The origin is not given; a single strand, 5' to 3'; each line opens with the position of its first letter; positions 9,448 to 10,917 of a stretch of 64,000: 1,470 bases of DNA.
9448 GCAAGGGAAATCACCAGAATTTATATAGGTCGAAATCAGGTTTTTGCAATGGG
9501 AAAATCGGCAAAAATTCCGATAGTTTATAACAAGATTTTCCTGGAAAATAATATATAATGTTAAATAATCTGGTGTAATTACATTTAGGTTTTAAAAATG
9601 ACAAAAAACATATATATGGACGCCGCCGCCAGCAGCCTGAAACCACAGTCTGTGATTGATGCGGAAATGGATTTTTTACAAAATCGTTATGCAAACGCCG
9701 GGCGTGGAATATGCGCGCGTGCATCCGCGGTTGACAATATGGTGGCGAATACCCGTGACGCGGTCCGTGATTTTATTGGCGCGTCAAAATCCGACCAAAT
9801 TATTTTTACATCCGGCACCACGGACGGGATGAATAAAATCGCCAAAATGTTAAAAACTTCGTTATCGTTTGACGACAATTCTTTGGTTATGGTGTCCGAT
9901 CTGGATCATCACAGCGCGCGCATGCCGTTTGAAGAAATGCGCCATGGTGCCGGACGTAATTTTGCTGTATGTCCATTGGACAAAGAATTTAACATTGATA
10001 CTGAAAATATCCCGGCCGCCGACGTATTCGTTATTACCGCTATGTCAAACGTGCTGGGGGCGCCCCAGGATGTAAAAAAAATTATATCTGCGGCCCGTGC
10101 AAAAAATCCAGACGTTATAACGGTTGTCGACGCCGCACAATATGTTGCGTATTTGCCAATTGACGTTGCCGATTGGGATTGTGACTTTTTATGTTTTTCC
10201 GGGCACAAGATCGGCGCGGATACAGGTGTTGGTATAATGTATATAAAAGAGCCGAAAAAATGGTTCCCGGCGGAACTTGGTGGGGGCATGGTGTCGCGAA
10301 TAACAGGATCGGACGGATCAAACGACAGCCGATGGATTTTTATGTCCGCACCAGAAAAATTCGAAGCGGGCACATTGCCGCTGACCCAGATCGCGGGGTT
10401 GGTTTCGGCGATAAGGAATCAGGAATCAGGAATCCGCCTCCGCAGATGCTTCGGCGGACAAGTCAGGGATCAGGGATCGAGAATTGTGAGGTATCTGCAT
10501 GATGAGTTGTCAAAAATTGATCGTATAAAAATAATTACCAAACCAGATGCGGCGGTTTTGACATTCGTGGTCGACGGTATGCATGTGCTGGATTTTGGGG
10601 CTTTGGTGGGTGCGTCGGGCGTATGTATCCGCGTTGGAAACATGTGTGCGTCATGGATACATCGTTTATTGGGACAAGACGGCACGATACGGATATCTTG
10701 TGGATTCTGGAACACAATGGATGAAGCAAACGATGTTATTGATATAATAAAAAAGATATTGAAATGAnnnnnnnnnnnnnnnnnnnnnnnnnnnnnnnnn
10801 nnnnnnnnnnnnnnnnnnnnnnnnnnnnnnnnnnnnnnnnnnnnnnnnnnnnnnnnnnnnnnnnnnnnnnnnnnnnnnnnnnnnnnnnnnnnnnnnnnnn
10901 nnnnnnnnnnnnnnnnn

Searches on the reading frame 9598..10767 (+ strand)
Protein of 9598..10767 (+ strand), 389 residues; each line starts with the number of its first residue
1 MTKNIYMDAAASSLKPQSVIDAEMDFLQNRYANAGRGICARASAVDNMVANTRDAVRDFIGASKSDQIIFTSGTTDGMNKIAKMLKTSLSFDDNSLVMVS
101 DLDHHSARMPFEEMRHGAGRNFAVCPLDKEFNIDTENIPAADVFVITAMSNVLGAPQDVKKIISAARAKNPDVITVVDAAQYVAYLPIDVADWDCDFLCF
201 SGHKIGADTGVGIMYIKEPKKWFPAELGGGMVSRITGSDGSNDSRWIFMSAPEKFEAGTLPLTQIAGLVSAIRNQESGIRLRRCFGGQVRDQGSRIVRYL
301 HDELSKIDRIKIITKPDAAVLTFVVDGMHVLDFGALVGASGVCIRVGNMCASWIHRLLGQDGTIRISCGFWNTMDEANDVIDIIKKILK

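Call 39: search_protein_families(library=pfam, proteins=[window:9598-10767:+], max_evalue=0.001)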
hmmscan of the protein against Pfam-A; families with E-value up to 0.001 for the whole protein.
window:9598-10767:+ (389 aa): 1 family
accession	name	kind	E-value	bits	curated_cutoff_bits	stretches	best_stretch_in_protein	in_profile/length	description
PF00266.25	Aminotran_5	-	1.2e-81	275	21.5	1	5-377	1-368/371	Aminotransferase class-V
